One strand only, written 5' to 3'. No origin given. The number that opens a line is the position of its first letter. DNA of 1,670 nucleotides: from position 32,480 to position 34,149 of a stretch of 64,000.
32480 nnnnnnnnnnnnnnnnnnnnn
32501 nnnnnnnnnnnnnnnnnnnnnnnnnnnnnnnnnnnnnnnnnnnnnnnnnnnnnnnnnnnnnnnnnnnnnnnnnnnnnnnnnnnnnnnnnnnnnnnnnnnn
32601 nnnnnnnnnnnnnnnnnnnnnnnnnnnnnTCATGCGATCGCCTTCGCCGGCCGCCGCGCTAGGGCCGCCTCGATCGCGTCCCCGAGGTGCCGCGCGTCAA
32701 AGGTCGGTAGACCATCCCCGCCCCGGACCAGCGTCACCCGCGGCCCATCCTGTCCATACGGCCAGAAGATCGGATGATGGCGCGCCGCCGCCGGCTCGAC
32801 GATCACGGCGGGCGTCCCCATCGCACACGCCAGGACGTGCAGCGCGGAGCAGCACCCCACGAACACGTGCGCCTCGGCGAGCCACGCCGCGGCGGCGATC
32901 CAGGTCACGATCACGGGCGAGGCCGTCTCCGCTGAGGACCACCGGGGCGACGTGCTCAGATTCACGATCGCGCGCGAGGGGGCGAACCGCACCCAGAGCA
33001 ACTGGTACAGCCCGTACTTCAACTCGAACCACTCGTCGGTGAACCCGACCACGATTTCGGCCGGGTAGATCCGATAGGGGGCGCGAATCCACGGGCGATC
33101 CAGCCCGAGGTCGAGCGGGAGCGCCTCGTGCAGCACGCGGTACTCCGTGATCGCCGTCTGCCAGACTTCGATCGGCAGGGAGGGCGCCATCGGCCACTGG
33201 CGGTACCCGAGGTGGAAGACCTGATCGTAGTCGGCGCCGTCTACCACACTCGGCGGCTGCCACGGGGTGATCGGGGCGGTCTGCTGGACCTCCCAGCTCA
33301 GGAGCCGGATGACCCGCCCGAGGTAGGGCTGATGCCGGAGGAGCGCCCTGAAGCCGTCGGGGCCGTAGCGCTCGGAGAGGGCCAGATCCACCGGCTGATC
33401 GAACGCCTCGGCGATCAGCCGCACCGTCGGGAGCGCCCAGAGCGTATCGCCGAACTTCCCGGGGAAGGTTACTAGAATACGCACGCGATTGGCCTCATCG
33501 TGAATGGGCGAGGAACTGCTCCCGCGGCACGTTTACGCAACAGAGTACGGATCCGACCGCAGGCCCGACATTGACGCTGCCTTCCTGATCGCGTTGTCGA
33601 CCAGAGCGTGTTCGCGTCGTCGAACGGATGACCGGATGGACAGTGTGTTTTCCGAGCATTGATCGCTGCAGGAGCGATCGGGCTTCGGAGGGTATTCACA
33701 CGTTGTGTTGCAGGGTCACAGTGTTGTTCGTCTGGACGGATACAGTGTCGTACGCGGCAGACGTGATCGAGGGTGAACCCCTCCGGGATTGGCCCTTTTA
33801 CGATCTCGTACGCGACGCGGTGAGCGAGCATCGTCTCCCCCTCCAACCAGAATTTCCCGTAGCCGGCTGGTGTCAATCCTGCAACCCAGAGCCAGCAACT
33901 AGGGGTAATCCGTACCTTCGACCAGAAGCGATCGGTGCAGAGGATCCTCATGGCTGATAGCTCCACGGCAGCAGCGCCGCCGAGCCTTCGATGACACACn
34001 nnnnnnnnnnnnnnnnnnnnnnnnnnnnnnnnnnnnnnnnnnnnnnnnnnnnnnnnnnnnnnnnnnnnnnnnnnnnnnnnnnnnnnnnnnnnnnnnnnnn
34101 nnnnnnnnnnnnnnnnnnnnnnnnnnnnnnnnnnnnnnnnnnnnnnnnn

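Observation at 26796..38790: Sugar-modification island interleaved with the replication genes: candidate multi-step glycosylation or hypermodification pathway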

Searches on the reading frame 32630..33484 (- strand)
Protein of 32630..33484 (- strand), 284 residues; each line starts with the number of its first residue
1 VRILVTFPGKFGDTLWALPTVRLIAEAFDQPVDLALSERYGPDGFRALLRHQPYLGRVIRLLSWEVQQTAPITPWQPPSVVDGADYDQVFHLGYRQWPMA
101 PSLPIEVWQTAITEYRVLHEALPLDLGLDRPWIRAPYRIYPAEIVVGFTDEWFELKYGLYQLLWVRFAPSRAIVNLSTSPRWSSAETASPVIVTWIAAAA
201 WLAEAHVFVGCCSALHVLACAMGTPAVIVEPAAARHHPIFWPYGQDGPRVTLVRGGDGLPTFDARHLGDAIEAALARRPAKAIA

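Call 5: search_protein_families(library=pfam, proteins=[window:32630-33484:-], max_evalue=0.01)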
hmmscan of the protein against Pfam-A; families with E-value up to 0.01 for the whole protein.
window:32630-33484:- (284 aa): 0 families

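Call 7: search_protein_families(library=phrogs, proteins=[window:32630-33484:-], max_evalue=0.01)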
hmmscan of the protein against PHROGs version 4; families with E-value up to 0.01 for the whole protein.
window:32630-33484:- (284 aa): 0 families

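Call 8: search_protein_families(library=ncbifam, proteins=[window:32630-33484:-], max_evalue=0.01)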
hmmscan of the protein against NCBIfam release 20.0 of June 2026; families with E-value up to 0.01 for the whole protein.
window:32630-33484:- (284 aa): 0 families

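Call 12: find_related_loci(query=window:32630-33484:-, collection=viral_contigs, flank=10000)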
Query window:32630-33484:- (284 aa) in viral_contigs; peptide patterns used: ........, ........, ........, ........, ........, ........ (x = any residue, [..] = any of these).
4 stretches matched a pattern; 1 encode a relative of the query (tblastn E <= 1e-3); 1 distinct loci.
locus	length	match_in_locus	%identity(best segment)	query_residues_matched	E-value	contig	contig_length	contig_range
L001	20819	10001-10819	54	3-277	2e-83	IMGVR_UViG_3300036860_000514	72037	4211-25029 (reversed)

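Call 19: find_homologous_proteins(query=window:32630-33484:-)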
Query window:32630-33484:- (284 aa): 403 proteins with E <= 0.001 among 8000 candidates; the best 120 are listed.
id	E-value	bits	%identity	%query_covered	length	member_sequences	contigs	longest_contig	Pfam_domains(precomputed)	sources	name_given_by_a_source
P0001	5.1e-191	652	100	100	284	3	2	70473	-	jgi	-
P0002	4.0e-85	304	53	99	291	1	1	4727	-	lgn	-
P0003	8.8e-84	299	55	96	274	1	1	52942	-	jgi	jgi:hypothetical protein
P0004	2.6e-83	298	52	96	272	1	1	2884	-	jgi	jgi:hypothetical protein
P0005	4.0e-83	297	53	98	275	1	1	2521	-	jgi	jgi:hypothetical protein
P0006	5.3e-83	297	54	98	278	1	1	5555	-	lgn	-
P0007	2.1e-81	292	51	100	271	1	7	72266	-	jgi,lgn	jgi:hypothetical protein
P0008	4.7e-81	290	54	98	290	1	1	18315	-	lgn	-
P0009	2.5e-80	288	54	97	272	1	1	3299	-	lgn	-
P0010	2.3e-79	285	53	95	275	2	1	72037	-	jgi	jgi:hypothetical protein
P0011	6.9e-79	283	52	98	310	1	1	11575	-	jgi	jgi:hypothetical protein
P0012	1.4e-78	282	50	98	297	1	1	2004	-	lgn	-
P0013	1.6e-78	282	52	97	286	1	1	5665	-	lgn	-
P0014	2.6e-78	281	52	97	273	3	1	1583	-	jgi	jgi:hypothetical protein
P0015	3.5e-78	281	55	97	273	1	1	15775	-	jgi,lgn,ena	-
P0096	1.8e-67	246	49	96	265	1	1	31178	-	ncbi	-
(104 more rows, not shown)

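Call 20: search_solved_structures(query=window:32630-33484:-, max_evalue=1)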
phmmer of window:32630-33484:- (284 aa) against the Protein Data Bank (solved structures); distinct sequences matched with E-value up to 1: 0.

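Call 23: find_encoding_contigs(protein=P0096, flank=10000, max_places=3)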
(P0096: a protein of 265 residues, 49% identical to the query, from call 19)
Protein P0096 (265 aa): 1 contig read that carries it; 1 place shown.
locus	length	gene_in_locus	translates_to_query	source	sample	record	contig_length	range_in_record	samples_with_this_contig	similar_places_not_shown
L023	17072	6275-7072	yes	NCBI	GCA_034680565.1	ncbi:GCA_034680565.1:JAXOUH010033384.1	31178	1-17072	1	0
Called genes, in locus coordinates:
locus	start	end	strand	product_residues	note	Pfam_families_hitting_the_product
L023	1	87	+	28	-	?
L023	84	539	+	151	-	-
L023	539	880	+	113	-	PF01844:HNH (weak)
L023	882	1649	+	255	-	-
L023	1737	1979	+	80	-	-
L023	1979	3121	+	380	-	PF13692:Glyco_trans_1_4, PF00534:Glycos_transf_1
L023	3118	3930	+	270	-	-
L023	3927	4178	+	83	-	-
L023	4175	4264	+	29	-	-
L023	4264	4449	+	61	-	-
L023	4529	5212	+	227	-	-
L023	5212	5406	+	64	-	-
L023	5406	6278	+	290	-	PF01073:3Beta_HSD, PF01370:Epimerase, PF02719:Polysacc_synt_2, PF07993:NAD_binding_4 (faint), PF16363:GDP_Man_Dehyd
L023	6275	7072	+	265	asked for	-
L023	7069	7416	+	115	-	-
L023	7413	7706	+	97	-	-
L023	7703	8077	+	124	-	PF14063:DUF4254 (faint)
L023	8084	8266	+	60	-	-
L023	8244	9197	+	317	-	-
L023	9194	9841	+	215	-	PF13489:Methyltransf_23 (weak)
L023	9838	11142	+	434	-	PF08421:Methyltransf_13, PF13489:Methyltransf_23, PF08484:Methyltransf_14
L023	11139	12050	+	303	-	PF00535:Glycos_transf_2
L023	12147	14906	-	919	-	PF01464:SLT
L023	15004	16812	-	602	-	-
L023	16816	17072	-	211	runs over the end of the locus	-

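Call 25: search_solved_structures(query=A1, max_evalue=1)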
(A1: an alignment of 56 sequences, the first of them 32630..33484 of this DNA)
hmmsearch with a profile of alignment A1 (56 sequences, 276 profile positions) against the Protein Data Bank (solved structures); distinct sequences matched with E-value up to 1: 0.

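Call 26: find_encoding_contigs(protein=P0001, flank=10000, max_places=3)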
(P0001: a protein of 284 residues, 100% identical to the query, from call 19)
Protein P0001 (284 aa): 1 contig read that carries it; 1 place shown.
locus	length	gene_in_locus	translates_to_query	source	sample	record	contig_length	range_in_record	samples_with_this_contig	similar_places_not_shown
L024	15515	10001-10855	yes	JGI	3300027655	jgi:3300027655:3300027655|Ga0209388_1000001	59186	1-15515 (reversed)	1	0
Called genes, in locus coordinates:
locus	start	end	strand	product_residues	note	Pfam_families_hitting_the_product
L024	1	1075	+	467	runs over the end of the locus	-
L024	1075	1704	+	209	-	-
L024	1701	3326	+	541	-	-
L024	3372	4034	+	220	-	-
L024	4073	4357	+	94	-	-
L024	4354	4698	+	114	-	-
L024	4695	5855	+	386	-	PF00534:Glycos_transf_1, PF13692:Glyco_trans_1_4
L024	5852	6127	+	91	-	-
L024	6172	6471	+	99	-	-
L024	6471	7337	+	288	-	-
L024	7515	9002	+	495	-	PF05970:PIF1 (weak), PF13245:AAA_19 (weak), PF13604:AAA_30 (weak), PF01443:Viral_helicase1 (faint), PF13604:AAA_30 (weak), PF13538:UvrD_C_2 (weak)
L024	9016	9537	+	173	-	-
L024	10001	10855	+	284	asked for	-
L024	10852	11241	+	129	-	-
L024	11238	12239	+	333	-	-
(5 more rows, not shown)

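Call 33: predict_structure(alignment_id=A1)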
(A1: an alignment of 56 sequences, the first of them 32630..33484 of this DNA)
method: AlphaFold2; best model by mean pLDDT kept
length: 284 residues; sequences in the alignment: 56
mean_pLDDT: 94.0   pTM: 0.92
mean pLDDT of the five models: 94.0, 93.4, 93.1, 92.5, 92.3
residues with pLDDT >= 90: 251; 70-90: 25; 50-70: 5; < 50: 3
segments of 3 or more residues with pLDDT < 50: 282-284
pLDDT, mean of each block of 10 residues (from residue 1): 96 97 98 97 97 98 95 91 84 87 93 93 93 96 96 98 97 96 88 93 97 98 98 95 95 97 98 89 47
secondary structure, 60 per line:
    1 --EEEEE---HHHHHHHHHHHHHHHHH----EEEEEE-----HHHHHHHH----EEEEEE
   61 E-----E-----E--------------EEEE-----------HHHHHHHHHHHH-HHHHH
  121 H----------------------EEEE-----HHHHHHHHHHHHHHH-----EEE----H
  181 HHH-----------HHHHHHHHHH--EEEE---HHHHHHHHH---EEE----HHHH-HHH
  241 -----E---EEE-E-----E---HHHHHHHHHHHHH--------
elements in order: E3-7 H11-27 E32-37 H43-50 E55-61 E88-91 H103-114 H116-121 E144-147 H153-167 E173-175 H180-183 H195-204 E207-210 H214-222 E226-228 H233-236 E250-252 H264-276

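Call 36: fold_search(model_id=the predicted structure, library=pdb)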
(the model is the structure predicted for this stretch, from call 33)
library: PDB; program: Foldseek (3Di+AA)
matches with E <= 10: 1338; with E <= 0.001: 47
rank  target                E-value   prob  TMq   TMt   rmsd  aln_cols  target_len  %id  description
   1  2gt1_A                5.9e-07  1.00  0.61  0.55   7.4       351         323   14  E. coli heptosyltransferase WaaC. (released 2007-05-01)
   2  2h1h_B                6.7e-07  1.00  0.59  0.54   6.2       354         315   14  E. coli heptosyltransferase WaaC with ADP-2-deoxy-2-fluoro heptose (released 2007-05-22)
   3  2h1h_A                1.6e-06  1.00  0.60  0.54   7.0       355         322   14  E. coli heptosyltransferase WaaC with ADP-2-deoxy-2-fluoro heptose (released 2007-05-22)
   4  3tov_A                1.9e-06  1.00  0.49  0.42   8.9       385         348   10  The crystal structure of the glycosyl transferase family 9 from Veillonella parvula DSM 2008 (released 2011-09-21)
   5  3tov_B                2.4e-06  1.00  0.52  0.44   8.2       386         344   10  The crystal structure of the glycosyl transferase family 9 from Veillonella parvula DSM 2008 (released 2011-09-21)
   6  2h1f_A                2.6e-06  1.00  0.56  0.51   7.8       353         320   14  E. coli heptosyltransferase WaaC with ADP (released 2007-05-22)
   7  1psw                  3.5e-06  1.00  0.59  0.51   6.0       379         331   15  Structure of E. coli ADP-heptose lps heptosyltransferase II (released 2003-07-08)
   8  4rih_A                4.0e-06  1.00  0.40  0.33  10.0       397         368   12  Chimeric Glycosyltransferase LanGT2S8Ac, carbasugar substrate complex (released 2015-01-28)
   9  6dfe_B                6.1e-06  1.00  0.59  0.53   6.3       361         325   15  The structure of a ternary complex of E. coli WaaC (released 2018-09-05)
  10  2gt1_B                9.4e-06  1.00  0.54  0.51   8.0       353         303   14  E. coli heptosyltransferase WaaC. (released 2007-05-01)
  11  4rap_A                1.4e-05  1.00  0.46  0.37   9.1       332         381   14  Crystal structure of bacterial iron-containing dodecameric glycosyltransferase TibC from enterotoxigenic E.coli H10407 (released 2014-10-29)
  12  4rih_B                1.5e-05  1.00  0.42  0.34  10.0       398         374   11  Chimeric Glycosyltransferase LanGT2S8Ac, carbasugar substrate complex (released 2015-01-28)
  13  4rap_H                2.5e-05  1.00  0.47  0.36   9.7       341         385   13  Crystal structure of bacterial iron-containing dodecameric glycosyltransferase TibC from enterotoxigenic E.coli H10407 (released 2014-10-29)
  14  4rap_J                3.6e-05  1.00  0.49  0.38   8.6       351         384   12  Crystal structure of bacterial iron-containing dodecameric glycosyltransferase TibC from enterotoxigenic E.coli H10407 (released 2014-10-29)
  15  4rap_F                3.9e-05  1.00  0.47  0.37   8.5       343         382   12  Crystal structure of bacterial iron-containing dodecameric glycosyltransferase TibC from enterotoxigenic E.coli H10407 (released 2014-10-29)
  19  4rap_D                7.6e-05  1.00  0.50  0.39   8.4       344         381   13  Crystal structure of bacterial iron-containing dodecameric glycosyltransferase TibC from enterotoxigenic E.coli H10407 (released 2014-10-29)
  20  4rap_B                8.1e-05  1.00  0.47  0.37   9.7       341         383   14  Crystal structure of bacterial iron-containing dodecameric glycosyltransferase TibC from enterotoxigenic E.coli H10407 (released 2014-10-29)
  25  4rap_L                1.1e-04  1.00  0.45  0.36  10.1       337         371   15  Crystal structure of bacterial iron-containing dodecameric glycosyltransferase TibC from enterotoxigenic E.coli H10407 (released 2014-10-29)
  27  4rap_E                1.3e-04  1.00  0.47  0.36   9.6       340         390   14  Crystal structure of bacterial iron-containing dodecameric glycosyltransferase TibC from enterotoxigenic E.coli H10407 (released 2014-10-29)
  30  4rap_C                1.4e-04  1.00  0.43  0.34  10.1       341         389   14  Crystal structure of bacterial iron-containing dodecameric glycosyltransferase TibC from enterotoxigenic E.coli H10407 (released 2014-10-29)
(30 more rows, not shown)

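Call 61: search_protein_families(library=pfam, proteins=[L001:15680-16378:+], max_evalue=0.01)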
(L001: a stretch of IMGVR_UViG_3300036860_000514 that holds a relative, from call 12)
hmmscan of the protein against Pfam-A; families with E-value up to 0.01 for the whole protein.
L001:15680-16378:+ (232 aa): 1 family
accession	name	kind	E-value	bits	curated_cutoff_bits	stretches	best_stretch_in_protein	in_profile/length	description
PF05869.16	Dam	-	1e-07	32.3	28.1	1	12-206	7-137/169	DNA N-6-adenine-methyltransferase (Dam)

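Call 79: search_protein_families(library=pfam, proteins=[window:32630-33484:-], max_evalue=10)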
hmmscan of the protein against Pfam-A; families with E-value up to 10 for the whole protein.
window:32630-33484:- (284 aa): 0 families

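Call 80: fold_search(model_id=the predicted structure, library=viral)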
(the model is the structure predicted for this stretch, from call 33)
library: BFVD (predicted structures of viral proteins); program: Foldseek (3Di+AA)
matches with E <= 10: 806; with E <= 0.001: 25
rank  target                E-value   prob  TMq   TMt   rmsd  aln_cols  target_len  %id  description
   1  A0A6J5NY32            1.6e-08  1.00  0.48  0.30   5.5       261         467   17  Methyltransferase FkbM [uncultured Caudovirales phage]
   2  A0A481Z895            1.1e-07  1.00  0.46  0.29   5.8       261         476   14  Glycosyltransferase [Pithovirus LCPAC304]
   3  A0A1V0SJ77            3.0e-07  1.00  0.43  0.30   6.1       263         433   12  Uncharacterized protein [Klosneuvirus KNV1]
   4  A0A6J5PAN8            3.2e-07  1.00  0.52  0.49   5.6       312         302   12  Glycosyl transferase, family 9 [uncultured Caudovirales phage]
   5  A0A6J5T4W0            1.2e-06  1.00  0.47  0.55   6.2       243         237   10  Uncharacterized protein [uncultured Caudovirales phage]
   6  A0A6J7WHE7            2.7e-06  1.00  0.49  0.47   9.7       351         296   13  RfaF ADP-heptose,LPS heptosyltransferase [uncultured Caudovirales phage]
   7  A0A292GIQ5            3.9e-06  1.00  0.44  0.53   7.8       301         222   11  (no name in the UniProt tables at hand)
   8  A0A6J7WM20            8.8e-06  1.00  0.49  0.54   6.7       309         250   13  Glycosyl transferase, family 9 [uncultured Caudovirales phage]
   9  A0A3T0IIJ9            2.0e-05  1.00  0.51  0.57   6.4       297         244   14  Uncharacterized protein [Vibrio virus vB_VspP_SBP1]
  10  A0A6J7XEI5            2.5e-05  1.00  0.51  0.48   8.7       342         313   11  Uncharacterized protein [uncultured Caudovirales phage]
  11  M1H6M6                3.4e-05  1.00  0.44  0.37   6.8       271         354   14  (no name in the UniProt tables at hand)
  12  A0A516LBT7            3.8e-05  1.00  0.50  0.55   7.6       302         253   11  (no name in the UniProt tables at hand)
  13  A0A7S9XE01            6.3e-05  1.00  0.50  0.17   8.5       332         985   14  Glycosyl transferase family 1 domain-containing protein [Virus NIOZ-UU157]
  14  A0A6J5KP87            7.5e-05  1.00  0.50  0.28   6.5       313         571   14  Uncharacterized protein [uncultured Caudovirales phage]
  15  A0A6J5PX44            9.1e-05  1.00  0.39  0.38  11.2       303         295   10  Glycosyltransferase 61 [uncultured Caudovirales phage]
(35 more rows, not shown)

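Call 102: find_related_loci(query=A1, collection=metagenome_contigs, flank=10000)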
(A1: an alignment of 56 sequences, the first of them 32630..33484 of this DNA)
Query A1 (284 aa) in metagenome_contigs; peptide patterns used: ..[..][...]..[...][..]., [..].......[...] (x = any residue, [..] = any of these).
195 stretches matched a pattern; 101 encode a relative of the query (tblastn E <= 1e-3); the best 80 are kept; 80 distinct loci.
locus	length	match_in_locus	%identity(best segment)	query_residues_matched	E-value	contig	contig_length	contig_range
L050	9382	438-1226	55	1-276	8e-81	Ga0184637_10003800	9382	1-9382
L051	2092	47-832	51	1-276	4e-83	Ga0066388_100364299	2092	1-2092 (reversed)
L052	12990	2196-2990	49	1-276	2e-78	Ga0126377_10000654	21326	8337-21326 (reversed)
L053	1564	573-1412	51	1-279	7e-82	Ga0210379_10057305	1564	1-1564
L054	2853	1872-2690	48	1-280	2e-78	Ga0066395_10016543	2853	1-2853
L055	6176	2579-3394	50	1-277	2e-77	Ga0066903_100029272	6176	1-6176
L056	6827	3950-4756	50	1-275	4e-76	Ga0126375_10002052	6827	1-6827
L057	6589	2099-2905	50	1-275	4e-76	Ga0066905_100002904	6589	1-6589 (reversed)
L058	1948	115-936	50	1-278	2e-78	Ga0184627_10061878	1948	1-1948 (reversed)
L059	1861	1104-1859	52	1-262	3e-78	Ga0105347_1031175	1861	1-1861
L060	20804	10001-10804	48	1-276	2e-74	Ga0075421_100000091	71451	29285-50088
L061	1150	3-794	49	9-283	1e-79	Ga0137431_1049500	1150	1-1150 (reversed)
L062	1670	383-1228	51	1-276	1e-76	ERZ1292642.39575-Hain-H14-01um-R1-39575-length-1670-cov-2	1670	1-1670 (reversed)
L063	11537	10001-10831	48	1-277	3e-71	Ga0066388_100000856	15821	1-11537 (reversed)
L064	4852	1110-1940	48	1-277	3e-71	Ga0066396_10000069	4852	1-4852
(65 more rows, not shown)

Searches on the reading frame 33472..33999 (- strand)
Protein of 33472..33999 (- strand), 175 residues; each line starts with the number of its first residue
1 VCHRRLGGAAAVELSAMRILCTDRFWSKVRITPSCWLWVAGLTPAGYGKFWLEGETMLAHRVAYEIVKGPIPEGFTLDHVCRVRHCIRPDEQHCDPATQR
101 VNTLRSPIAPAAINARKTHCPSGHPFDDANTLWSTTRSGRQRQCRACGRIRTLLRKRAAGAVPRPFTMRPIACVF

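Call 6: search_protein_families(library=pfam, proteins=[window:33472-33999:-], max_evalue=0.01)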
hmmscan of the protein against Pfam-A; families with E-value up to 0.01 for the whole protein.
window:33472-33999:- (175 aa): 2 families
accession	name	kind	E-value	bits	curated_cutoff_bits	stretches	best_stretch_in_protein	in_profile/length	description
PF13392.12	HNH_3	-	3e-09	36.8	24.8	1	58-90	2-34/46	HNH endonuclease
PF01215.24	COX5B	-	0.0028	17.8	31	1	97-150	60-114/129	Cytochrome c oxidase subunit Vb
